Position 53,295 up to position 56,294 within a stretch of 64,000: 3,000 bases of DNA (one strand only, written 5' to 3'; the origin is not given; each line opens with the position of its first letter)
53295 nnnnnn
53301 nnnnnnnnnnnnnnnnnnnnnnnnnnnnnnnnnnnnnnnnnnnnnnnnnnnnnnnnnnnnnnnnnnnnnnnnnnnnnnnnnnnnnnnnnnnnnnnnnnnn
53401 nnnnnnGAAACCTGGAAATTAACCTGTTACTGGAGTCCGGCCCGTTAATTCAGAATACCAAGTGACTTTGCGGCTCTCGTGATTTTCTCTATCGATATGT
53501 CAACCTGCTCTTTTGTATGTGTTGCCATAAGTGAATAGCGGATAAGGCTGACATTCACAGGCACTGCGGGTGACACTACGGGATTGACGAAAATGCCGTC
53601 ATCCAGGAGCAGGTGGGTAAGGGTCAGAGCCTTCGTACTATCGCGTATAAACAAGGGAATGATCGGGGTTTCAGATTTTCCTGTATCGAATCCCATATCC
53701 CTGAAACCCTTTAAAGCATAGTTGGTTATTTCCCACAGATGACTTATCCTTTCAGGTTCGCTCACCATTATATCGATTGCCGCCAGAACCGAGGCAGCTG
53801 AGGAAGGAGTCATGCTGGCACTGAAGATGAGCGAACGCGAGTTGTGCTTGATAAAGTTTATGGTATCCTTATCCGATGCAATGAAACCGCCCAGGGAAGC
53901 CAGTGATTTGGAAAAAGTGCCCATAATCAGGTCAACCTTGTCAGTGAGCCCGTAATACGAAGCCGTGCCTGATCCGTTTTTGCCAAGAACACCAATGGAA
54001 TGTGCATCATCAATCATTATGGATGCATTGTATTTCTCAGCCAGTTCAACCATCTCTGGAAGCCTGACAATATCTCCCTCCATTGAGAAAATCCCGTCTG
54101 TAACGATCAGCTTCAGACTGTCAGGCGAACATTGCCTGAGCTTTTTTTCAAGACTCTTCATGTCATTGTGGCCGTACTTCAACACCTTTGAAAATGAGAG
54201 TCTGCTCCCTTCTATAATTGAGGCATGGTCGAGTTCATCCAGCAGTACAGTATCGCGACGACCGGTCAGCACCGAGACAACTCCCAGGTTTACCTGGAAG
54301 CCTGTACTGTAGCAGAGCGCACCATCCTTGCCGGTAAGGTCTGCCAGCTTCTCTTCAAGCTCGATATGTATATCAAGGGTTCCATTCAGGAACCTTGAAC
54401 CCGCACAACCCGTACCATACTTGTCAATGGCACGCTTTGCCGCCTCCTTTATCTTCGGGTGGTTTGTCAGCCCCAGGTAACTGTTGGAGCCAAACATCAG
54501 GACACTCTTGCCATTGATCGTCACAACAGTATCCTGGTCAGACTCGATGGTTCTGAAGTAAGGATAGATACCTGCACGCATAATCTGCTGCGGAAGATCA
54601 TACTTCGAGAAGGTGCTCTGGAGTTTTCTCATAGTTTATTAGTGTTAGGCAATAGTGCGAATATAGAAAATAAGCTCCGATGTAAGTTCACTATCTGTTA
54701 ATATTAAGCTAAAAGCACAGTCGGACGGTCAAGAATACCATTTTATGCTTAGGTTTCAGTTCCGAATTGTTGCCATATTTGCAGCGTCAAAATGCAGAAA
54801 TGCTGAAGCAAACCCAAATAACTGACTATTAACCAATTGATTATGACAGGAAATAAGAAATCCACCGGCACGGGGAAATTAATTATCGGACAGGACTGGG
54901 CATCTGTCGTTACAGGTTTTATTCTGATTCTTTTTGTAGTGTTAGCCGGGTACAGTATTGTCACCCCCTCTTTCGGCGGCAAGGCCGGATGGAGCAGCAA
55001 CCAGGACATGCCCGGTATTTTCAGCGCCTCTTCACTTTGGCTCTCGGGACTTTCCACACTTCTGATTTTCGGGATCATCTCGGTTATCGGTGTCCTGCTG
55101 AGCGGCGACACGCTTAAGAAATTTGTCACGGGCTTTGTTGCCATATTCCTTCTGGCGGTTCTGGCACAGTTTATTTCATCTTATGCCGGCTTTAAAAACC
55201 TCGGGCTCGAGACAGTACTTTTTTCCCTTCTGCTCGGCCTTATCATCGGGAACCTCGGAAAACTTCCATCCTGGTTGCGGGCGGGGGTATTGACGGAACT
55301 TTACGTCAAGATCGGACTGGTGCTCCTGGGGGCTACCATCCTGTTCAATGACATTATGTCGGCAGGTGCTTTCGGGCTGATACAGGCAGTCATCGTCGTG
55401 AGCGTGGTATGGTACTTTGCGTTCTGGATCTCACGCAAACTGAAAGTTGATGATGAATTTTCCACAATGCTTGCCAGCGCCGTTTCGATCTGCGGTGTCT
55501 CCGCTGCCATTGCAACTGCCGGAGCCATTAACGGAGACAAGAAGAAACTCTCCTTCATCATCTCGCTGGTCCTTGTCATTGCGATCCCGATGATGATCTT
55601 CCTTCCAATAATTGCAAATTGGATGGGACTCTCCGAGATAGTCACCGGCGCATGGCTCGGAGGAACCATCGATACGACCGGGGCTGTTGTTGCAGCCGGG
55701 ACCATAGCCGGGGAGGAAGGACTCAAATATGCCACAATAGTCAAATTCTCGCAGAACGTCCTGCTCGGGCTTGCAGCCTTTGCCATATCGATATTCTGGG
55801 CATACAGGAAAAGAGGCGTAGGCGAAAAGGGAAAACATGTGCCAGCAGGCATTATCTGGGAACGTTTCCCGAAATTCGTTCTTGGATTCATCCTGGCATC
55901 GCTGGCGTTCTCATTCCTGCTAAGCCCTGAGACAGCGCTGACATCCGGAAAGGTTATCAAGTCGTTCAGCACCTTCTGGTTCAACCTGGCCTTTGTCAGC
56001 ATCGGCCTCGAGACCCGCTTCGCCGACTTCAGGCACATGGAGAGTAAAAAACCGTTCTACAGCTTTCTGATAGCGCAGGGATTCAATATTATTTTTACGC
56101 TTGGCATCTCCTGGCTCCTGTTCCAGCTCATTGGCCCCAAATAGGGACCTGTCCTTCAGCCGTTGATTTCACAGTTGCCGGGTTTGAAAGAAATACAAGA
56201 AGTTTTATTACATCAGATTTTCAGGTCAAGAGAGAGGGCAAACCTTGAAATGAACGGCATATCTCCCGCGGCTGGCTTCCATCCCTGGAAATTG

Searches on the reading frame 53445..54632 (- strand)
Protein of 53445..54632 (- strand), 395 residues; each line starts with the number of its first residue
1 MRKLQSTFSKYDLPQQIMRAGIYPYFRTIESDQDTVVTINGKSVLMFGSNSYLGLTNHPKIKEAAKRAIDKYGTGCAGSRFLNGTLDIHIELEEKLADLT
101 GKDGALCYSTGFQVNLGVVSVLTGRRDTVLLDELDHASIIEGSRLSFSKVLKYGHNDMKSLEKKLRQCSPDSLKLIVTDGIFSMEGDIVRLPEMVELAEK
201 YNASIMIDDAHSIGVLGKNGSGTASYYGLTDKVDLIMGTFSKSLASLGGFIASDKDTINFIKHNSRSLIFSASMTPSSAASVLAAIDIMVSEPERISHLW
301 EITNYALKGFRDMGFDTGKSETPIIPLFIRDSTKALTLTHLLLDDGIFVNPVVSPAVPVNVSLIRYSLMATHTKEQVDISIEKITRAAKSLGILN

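Call 65: search_protein_families(library=pfam, proteins=[window:53445-54632:-], max_evalue=0.001)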
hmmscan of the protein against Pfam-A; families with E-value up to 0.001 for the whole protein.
window:53445-54632:- (395 aa): 2 families
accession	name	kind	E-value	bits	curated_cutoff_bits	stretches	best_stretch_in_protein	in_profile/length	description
PF00155.27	Aminotran_1_2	-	1.6e-50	172.8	19.7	1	44-384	3-361/361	Aminotransferase class I and II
PF01212.27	Beta_elim_lyase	-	3.1e-06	27.1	27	1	91-263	36-218/288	Beta-eliminating lyase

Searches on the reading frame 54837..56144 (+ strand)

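Call 65: search_protein_families(library=pfam, proteins=[window:54837-56144:+], max_evalue=0.001)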
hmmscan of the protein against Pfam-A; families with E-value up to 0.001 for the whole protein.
window:54837-56144:+ (435 aa): 2 families
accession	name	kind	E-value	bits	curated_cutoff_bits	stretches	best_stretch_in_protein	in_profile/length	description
PF03601.19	Cons_hypoth698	-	7.3e-53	179.9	24.5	1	99-404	2-299/304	Conserved hypothetical protein 698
PF03812.18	KdgT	-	0.00016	21.7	25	1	107-231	147-268/305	2-keto-3-deoxygluconate permease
